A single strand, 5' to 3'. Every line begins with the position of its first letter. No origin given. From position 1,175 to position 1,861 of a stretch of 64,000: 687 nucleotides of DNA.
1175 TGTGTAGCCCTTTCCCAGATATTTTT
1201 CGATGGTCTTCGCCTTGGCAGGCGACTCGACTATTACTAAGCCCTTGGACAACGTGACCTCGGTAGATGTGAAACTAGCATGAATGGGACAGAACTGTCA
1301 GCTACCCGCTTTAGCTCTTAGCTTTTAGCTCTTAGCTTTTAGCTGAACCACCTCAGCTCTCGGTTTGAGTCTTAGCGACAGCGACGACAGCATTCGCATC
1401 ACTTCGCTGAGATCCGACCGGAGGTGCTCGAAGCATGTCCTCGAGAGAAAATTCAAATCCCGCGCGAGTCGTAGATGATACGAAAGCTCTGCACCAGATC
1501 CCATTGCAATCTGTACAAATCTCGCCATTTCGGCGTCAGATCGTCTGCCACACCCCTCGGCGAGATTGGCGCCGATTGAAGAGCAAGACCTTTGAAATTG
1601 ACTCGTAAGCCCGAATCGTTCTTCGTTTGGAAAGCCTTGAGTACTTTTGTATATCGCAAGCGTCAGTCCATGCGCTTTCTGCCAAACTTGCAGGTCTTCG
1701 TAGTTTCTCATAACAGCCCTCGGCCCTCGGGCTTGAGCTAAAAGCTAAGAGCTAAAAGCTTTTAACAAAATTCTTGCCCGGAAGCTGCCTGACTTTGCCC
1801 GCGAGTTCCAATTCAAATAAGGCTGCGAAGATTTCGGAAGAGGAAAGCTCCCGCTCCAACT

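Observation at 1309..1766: Avd/23S-IVS-type four-helix-bundle gene bracketed by perfect 25-bp inverted repeats between dprA and topA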

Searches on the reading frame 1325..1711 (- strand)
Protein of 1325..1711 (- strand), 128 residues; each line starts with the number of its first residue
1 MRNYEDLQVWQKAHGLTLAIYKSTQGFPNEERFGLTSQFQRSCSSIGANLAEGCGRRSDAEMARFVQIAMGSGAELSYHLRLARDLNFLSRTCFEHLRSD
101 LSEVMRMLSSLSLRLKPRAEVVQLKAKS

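Call 6: search_protein_families(library=pfam, proteins=[window:1325-1711:-])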
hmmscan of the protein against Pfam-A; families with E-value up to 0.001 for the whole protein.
window:1325-1711:- (128 aa): 2 families
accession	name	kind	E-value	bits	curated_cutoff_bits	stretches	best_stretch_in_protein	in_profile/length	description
PF05635.17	23S_rRNA_IVP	-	1.7e-37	128.3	33.8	1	5-109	1-105/106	23S rRNA-intervening sequence protein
PF22296.2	bAvd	-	1.5e-05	25.8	40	1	11-111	5-103/107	bAvd-like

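Call 9: find_homologous_proteins(query=window:1328-1711:-)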
Query window:1328-1711:- (128 aa): 2304 proteins with E <= 0.001 among 2317 candidates; the best 120 are listed.
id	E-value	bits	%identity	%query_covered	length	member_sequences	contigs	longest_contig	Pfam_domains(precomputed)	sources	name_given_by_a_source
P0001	3.9e-74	264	97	100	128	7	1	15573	PF22296.3,PF05635.18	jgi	jgi:four helix bundle protein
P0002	1.6e-63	230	85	99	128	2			PF22296.3,PF05635.18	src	-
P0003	2.0e-63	229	85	99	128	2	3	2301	PF22296.3,PF05635.18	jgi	jgi:four helix bundle protein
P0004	5.0e-63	228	84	100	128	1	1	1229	PF22296.3,PF05635.18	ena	-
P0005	9.4e-63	227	83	99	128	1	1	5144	PF22296.3,PF05635.18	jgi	jgi:four helix bundle protein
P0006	1.5e-62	227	84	99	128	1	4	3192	PF05635.18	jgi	jgi:four helix bundle protein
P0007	1.9e-62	226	85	99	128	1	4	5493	PF22296.3,PF05635.18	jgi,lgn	jgi:four helix bundle protein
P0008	2.0e-62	226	84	99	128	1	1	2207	PF22296.3,PF05635.18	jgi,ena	-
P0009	2.1e-62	226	81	100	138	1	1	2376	PF22296.3,PF05635.18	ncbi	-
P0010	2.6e-62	226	84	99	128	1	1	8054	PF22296.3,PF05635.18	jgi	jgi:four helix bundle protein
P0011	2.7e-62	226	84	99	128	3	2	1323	PF22296.3,PF05635.18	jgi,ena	-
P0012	3.3e-62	226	83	100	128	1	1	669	PF22296.3,PF05635.18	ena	-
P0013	3.7e-62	225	85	100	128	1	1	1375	PF22296.3,PF05635.18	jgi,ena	-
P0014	4.1e-62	225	84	99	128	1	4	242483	PF22296.3,PF05635.18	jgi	jgi:four helix bundle protein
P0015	4.1e-62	225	84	100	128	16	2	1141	PF05635.18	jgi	jgi:four helix bundle protein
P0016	4.2e-62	225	84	99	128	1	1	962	PF22296.3,PF05635.18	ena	-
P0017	4.2e-62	225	82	100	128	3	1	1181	PF22296.3,PF05635.18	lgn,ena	-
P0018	4.3e-62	225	84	100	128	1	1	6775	PF22296.3,PF05635.18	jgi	jgi:four helix bundle protein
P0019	5.0e-62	225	84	100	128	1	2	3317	PF22296.3,PF05635.18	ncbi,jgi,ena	-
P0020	5.6e-62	225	84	100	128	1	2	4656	PF22296.3,PF05635.18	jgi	jgi:four helix bundle protein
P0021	6.8e-62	225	84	99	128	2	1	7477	PF22296.3,PF05635.18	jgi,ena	-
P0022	7.0e-62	224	83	99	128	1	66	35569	PF22296.3,PF05635.18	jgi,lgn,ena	jgi:four helix bundle protein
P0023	7.4e-62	224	85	100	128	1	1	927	PF05635.18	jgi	jgi:four helix bundle protein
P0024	8.3e-62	224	81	100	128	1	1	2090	PF22296.3,PF05635.18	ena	-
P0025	8.5e-62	224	82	100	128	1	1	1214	PF22296.3,PF05635.18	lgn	-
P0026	1.1e-61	224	83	99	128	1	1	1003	PF22296.3,PF05635.18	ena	-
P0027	1.1e-61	224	83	99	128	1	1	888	PF22296.3,PF05635.18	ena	-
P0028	1.3e-61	224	84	100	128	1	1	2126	PF22296.3,PF05635.18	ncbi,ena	-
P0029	1.3e-61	224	82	100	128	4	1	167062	PF05635.18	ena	-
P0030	1.4e-61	224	82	100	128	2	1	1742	PF22296.3,PF05635.18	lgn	-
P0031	1.4e-61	223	83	99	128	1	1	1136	PF22296.3,PF05635.18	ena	-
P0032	1.7e-61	223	83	99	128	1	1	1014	PF22296.3,PF05635.18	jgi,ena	-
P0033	1.8e-61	223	84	100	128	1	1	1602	PF22296.3,PF05635.18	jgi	-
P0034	2.3e-61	223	83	100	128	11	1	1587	PF05635.18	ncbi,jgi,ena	jgi:four helix bundle protein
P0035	2.5e-61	223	83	99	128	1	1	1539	PF22296.3,PF05635.18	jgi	-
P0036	2.5e-61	223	83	99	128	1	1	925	PF22296.3,PF05635.18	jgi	jgi:four helix bundle protein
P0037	2.7e-61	223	83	99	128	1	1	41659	PF22296.3,PF05635.18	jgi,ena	jgi:four helix bundle protein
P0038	3.4e-61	222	83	99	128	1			PF22296.3,PF05635.18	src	-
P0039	3.7e-61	222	83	99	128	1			PF22296.3,PF05635.18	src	-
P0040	3.8e-61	222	83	99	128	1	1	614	PF22296.3,PF05635.18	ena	-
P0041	4.0e-61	222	83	99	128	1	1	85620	PF22296.3,PF05635.18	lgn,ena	-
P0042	4.6e-61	222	83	99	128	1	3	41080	PF05635.18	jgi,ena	-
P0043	4.7e-61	222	82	100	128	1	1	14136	PF22296.3,PF05635.18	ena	-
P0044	5.6e-61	222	83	100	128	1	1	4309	PF05635.18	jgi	jgi:four helix bundle protein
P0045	6.0e-61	221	84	100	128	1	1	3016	PF22296.3,PF05635.18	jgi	jgi:four helix bundle protein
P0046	6.1e-61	221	83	100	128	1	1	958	PF22296.3,PF05635.18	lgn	-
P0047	6.2e-61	221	83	99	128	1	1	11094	PF22296.3,PF05635.18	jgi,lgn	jgi:four helix bundle protein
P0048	6.7e-61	221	83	100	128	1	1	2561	PF22296.3,PF05635.18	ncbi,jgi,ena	-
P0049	7.1e-61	221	83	99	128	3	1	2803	PF22296.3,PF05635.18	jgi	jgi:four helix bundle protein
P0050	7.7e-61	221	82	99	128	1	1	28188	PF22296.3,PF05635.18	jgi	jgi:four helix bundle protein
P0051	8.1e-61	221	82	99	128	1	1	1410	PF05635.18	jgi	jgi:four helix bundle protein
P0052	8.9e-61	221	83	99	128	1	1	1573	PF22296.3,PF05635.18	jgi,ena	-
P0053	1.0e-60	221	84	100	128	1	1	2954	PF05635.18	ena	-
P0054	1.1e-60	221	83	99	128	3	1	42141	PF22296.3,PF05635.18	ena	-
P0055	1.3e-60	220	83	99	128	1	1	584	PF22296.3,PF05635.18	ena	-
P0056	1.4e-60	220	81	100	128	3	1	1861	PF05635.18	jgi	-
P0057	1.6e-60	220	82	99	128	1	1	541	PF22296.3,PF05635.18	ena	-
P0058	1.6e-60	220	82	100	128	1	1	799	PF05635.18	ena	-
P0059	1.8e-60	220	82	99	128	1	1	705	PF22296.3,PF05635.18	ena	-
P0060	1.8e-60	220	82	99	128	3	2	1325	PF22296.3,PF05635.18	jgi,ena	-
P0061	1.9e-60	220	83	99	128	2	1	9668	PF05635.18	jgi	jgi:four helix bundle protein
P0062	2.0e-60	220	82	100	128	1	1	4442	PF22296.3,PF05635.18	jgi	jgi:four helix bundle protein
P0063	2.0e-60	220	83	99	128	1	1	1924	PF22296.3,PF05635.18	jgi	jgi:four helix bundle protein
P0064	2.0e-60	220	81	100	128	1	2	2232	PF22296.3,PF05635.18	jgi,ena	-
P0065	2.1e-60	220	83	99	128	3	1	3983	PF22296.3,PF05635.18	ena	-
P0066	2.3e-60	220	82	99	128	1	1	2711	PF22296.3,PF05635.18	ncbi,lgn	-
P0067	2.3e-60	220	82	100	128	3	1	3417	PF05635.18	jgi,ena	-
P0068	2.4e-60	220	82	100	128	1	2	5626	PF05635.18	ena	-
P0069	3.0e-60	219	80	100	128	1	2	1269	PF05635.18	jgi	-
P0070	3.8e-60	219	83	100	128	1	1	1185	PF05635.18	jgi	-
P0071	4.3e-60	219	82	100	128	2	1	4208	PF05635.18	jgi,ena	-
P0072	5.1e-60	218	80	100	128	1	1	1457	PF22296.3,PF05635.18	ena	-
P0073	5.8e-60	218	81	100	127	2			PF22296.3,PF05635.18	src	-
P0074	6.0e-60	218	81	100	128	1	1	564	PF22296.3,PF05635.18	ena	-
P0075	6.1e-60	218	81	100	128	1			PF22296.3,PF05635.18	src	-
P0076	7.0e-60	218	83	99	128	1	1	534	PF22296.3,PF05635.18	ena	-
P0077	7.3e-60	218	81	99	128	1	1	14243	PF05635.18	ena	-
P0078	8.4e-60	218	81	99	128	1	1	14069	PF05635.18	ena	-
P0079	8.4e-60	218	80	100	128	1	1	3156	PF22296.3,PF05635.18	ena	-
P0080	8.8e-60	218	82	100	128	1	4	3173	PF05635.18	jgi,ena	-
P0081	1.2e-59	217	83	100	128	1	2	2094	PF22296.3,PF05635.18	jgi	jgi:four helix bundle protein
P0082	1.2e-59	217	82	99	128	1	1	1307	PF05635.18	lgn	-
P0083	1.4e-59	217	81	99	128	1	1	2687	PF22296.3,PF05635.18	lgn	-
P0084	2.0e-59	217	80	100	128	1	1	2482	PF22296.3,PF05635.18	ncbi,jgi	-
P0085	2.1e-59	217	81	99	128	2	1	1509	PF22296.3,PF05635.18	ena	-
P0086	3.0e-59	216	80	99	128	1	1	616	PF22296.3,PF05635.18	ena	-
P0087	4.1e-59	216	82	100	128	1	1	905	PF05635.18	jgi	jgi:four helix bundle protein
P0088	4.3e-59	216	80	100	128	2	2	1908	PF22296.3,PF05635.18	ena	-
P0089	4.9e-59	215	81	99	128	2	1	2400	PF22296.3,PF05635.18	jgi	jgi:four helix bundle protein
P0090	5.0e-59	215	81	99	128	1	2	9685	PF22296.3,PF05635.18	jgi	jgi:four helix bundle protein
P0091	5.1e-59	215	86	95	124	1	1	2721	PF05635.18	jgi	jgi:four helix bundle protein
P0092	6.1e-59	215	80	100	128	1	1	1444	PF05635.18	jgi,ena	-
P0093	6.1e-59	215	81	100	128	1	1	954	PF05635.18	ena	-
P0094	6.4e-59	215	80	99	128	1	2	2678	PF05635.18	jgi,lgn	jgi:four helix bundle protein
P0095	6.5e-59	215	80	100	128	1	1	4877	PF05635.18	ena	-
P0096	6.6e-59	215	80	100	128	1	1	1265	PF22296.3,PF05635.18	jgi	jgi:four helix bundle protein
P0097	7.0e-59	215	81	99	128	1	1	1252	PF22296.3,PF05635.18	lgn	-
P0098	8.4e-59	215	80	99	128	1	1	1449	PF05635.18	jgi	jgi:four helix bundle protein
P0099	8.5e-59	215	79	99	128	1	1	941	PF22296.3,PF05635.18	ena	-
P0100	8.6e-59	215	80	100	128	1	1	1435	PF05635.18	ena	-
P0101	9.3e-59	214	81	100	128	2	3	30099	PF22296.3,PF05635.18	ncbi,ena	-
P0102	9.5e-59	214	81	100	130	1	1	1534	PF22296.3,PF05635.18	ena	-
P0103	1.0e-58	214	81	100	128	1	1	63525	PF05635.18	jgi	jgi:four helix bundle protein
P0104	1.0e-58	214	80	100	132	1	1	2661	PF05635.18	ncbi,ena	-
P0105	1.1e-58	214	80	99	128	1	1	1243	PF22296.3,PF05635.18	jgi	jgi:four helix bundle protein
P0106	1.2e-58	214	80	99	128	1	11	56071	PF22296.3,PF05635.18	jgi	jgi:four helix bundle protein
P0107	1.3e-58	214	80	99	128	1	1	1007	PF22296.3,PF05635.18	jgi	jgi:four helix bundle protein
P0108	1.4e-58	214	82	99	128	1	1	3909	PF22296.3,PF05635.18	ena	-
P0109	1.6e-58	214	80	100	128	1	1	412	PF22296.3,PF05635.18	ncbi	-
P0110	1.9e-58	213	81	99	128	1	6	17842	PF22296.3,PF05635.18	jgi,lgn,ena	jgi:four helix bundle protein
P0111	2.0e-58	213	81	100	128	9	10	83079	PF22296.3,PF05635.18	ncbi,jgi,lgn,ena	jgi:four helix bundle protein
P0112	2.0e-58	213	78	100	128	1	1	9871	PF05635.18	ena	-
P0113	2.3e-58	213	78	100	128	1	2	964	PF05635.18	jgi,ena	jgi:four helix bundle protein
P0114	2.6e-58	213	80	100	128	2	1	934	PF22296.3,PF05635.18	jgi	-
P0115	2.7e-58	213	80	99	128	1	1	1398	PF22296.3,PF05635.18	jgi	jgi:four helix bundle protein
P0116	2.7e-58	213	80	99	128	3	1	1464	PF22296.3,PF05635.18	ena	-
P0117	3.7e-58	212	79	98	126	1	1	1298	PF22296.3,PF05635.18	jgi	-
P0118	5.2e-58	212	77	100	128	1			PF22296.3,PF05635.18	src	-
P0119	5.9e-58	212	81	96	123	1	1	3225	PF22296.3,PF05635.18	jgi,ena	-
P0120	6.1e-58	212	80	99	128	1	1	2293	PF05635.18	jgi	jgi:four helix bundle protein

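Call 10: find_encoding_contigs(protein=window:1325-1711:-, flank=10000, max_places=10)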
Protein window:1325-1711:- (128 aa): 22 contigs read that carry it; 10 places shown.
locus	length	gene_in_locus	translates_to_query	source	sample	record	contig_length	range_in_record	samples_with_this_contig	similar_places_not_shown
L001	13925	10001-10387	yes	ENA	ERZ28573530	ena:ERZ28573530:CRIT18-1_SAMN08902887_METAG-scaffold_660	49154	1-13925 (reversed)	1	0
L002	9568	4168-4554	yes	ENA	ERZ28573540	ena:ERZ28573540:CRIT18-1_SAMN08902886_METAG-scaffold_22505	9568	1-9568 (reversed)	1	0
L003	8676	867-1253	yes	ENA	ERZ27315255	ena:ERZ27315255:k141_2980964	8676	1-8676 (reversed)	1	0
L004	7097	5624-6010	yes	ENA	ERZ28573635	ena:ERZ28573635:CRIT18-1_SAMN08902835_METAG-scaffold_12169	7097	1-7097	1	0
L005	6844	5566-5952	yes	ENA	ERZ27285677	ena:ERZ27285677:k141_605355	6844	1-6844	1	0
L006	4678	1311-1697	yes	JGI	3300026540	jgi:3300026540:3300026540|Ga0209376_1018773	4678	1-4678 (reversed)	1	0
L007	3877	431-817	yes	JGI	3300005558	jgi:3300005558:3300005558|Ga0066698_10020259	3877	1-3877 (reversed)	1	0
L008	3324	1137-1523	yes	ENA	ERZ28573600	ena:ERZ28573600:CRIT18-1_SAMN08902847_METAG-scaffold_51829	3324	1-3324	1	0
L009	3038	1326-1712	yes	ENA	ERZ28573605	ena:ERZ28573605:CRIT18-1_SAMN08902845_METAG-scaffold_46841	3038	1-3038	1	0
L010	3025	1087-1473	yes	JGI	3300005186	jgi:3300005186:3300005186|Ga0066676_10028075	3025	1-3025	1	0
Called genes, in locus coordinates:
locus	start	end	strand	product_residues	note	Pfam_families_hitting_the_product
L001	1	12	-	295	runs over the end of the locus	PF02621:VitK2_biosynth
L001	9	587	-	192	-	PF02632:BioY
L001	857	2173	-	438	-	PF05195:AMP_N, PF00557:Peptidase_M24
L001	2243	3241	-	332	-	PF00532:Peripla_BP_1, PF13407:Peripla_BP_4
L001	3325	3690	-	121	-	-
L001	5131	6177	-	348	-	PF04055:Radical_SAM, PF19288:CofH_C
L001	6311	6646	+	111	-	PF03551:PadR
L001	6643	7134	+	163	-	-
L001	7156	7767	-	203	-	PF09335:VTT_dom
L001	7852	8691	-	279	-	PF02621:VitK2_biosynth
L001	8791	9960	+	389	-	PF02481:DNA_processg_A, PF17782:WHD_DprA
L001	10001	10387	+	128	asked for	PF05635:23S_rRNA_IVP, PF22296:bAvd (weak)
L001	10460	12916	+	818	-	PF01751:Toprim, PF01131:Topoisom_bac, PF01396:Zn_ribbon_Top1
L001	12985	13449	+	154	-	PF15956:DUF4760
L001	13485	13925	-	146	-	?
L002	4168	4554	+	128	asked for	PF05635:23S_rRNA_IVP, PF22296:bAvd (weak)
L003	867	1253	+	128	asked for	PF05635:23S_rRNA_IVP, PF22296:bAvd (weak)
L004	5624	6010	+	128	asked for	PF05635:23S_rRNA_IVP, PF22296:bAvd (weak)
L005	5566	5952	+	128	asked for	PF05635:23S_rRNA_IVP, PF22296:bAvd (weak)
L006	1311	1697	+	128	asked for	PF05635:23S_rRNA_IVP, PF22296:bAvd (weak)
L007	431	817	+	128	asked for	PF05635:23S_rRNA_IVP, PF22296:bAvd (weak)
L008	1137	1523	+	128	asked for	PF05635:23S_rRNA_IVP, PF22296:bAvd (weak)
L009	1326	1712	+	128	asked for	PF05635:23S_rRNA_IVP, PF22296:bAvd (weak)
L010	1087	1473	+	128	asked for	PF05635:23S_rRNA_IVP, PF22296:bAvd (weak)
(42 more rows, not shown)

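Call 12: find_encoding_contigs(protein=P0014, flank=4000, max_places=4)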
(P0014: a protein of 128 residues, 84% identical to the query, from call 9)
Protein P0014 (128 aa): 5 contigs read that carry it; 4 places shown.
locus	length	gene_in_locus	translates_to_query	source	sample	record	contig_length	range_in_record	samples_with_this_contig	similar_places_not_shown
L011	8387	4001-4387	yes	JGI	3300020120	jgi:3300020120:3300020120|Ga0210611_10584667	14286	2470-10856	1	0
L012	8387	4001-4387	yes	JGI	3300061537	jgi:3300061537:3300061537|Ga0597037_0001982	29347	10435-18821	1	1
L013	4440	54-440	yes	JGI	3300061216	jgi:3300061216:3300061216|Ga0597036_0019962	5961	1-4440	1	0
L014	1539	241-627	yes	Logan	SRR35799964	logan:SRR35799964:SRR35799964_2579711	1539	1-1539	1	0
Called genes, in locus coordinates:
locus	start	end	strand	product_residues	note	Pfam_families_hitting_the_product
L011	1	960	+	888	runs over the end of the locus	PF00069:Pkinase, PF07714:PK_Tyr_Ser-Thr, PF03109:ABC1, PF13424:TPR_12, PF17874:TPR_MalT, PF24885:TPR_NPHP3, PF24885:TPR_NPHP3, PF13424:TPR_12, +20 more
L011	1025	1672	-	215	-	PF09335:VTT_dom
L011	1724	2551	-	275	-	PF02621:VitK2_biosynth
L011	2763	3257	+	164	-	PF02481:DNA_processg_A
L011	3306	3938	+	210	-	PF02481:DNA_processg_A, PF17782:WHD_DprA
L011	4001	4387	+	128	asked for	PF05635:23S_rRNA_IVP, PF22296:bAvd (faint)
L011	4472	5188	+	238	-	PF01751:Toprim, PF01131:Topoisom_bac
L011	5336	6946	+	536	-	PF01131:Topoisom_bac, PF01396:Zn_ribbon_Top1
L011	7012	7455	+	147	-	PF15956:DUF4760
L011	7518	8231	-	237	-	PF00005:ABC_tran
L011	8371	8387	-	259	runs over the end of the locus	PF02405:MlaE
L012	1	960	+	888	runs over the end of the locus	PF00069:Pkinase, PF07714:PK_Tyr_Ser-Thr, PF03109:ABC1, PF13424:TPR_12, PF17874:TPR_MalT, PF24885:TPR_NPHP3, PF24885:TPR_NPHP3, PF13424:TPR_12, +20 more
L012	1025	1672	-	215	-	PF09335:VTT_dom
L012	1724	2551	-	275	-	PF02621:VitK2_biosynth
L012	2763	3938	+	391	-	PF02481:DNA_processg_A, PF17782:WHD_DprA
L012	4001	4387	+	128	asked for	PF05635:23S_rRNA_IVP, PF22296:bAvd (faint)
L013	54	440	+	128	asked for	PF05635:23S_rRNA_IVP, PF22296:bAvd (faint)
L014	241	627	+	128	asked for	PF05635:23S_rRNA_IVP, PF22296:bAvd (faint)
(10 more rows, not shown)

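Call 13: find_encoding_contigs(protein=P0111, flank=4000, max_places=6)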
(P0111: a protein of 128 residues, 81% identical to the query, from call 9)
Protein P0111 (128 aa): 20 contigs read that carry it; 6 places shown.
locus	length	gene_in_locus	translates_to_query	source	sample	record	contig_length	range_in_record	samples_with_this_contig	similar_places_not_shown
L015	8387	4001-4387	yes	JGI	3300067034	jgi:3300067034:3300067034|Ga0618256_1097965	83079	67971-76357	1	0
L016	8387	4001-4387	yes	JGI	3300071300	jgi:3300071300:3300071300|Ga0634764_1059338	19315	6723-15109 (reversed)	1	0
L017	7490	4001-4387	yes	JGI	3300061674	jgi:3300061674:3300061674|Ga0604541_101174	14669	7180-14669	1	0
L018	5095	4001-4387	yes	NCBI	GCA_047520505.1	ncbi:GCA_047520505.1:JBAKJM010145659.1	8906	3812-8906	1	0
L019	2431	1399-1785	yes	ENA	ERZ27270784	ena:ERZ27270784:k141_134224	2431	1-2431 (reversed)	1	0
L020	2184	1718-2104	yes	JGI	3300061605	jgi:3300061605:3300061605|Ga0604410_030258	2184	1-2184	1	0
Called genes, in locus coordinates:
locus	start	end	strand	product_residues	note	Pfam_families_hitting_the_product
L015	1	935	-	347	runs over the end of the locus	PF04055:Radical_SAM, PF19288:CofH_C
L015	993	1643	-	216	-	PF09335:VTT_dom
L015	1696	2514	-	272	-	PF02621:VitK2_biosynth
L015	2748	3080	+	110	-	-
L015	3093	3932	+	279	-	PF02481:DNA_processg_A, PF17782:WHD_DprA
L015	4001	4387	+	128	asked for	PF05635:23S_rRNA_IVP, PF22296:bAvd (faint)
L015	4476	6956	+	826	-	PF01751:Toprim, PF01131:Topoisom_bac, PF01396:Zn_ribbon_Top1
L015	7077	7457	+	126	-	PF15956:DUF4760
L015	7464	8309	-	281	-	PF00005:ABC_tran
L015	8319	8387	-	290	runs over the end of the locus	PF02405:MlaE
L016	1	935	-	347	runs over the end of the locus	PF04055:Radical_SAM, PF19288:CofH_C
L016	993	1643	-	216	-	PF09335:VTT_dom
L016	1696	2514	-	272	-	PF02621:VitK2_biosynth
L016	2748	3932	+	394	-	PF02481:DNA_processg_A, PF17782:WHD_DprA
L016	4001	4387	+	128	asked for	PF05635:23S_rRNA_IVP, PF22296:bAvd (faint)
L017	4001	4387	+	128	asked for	PF05635:23S_rRNA_IVP, PF22296:bAvd (faint)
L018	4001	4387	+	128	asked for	PF05635:23S_rRNA_IVP, PF22296:bAvd (faint)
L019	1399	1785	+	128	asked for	PF05635:23S_rRNA_IVP, PF22296:bAvd (faint)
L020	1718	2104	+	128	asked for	PF05635:23S_rRNA_IVP, PF22296:bAvd (faint)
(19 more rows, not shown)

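Call 14: find_encoding_contigs(protein=P0029, flank=4000, max_places=4)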
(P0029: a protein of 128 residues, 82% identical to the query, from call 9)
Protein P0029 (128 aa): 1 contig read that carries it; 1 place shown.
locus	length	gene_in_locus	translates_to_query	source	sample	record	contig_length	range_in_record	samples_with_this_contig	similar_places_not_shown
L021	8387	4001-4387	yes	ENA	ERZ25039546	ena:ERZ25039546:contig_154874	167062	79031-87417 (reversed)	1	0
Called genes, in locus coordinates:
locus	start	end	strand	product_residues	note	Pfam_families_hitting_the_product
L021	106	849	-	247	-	-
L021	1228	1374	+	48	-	-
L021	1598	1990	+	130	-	PF01548:DEDD_Tnp_IS110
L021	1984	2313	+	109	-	-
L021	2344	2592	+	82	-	-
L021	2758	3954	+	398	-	PF02481:DNA_processg_A, PF17782:WHD_DprA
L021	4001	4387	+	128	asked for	PF05635:23S_rRNA_IVP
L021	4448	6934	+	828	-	PF01751:Toprim, PF01131:Topoisom_bac, PF01396:Zn_ribbon_Top1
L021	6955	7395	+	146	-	PF15956:DUF4760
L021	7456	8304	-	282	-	PF00005:ABC_tran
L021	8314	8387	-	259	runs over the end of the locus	PF02405:MlaE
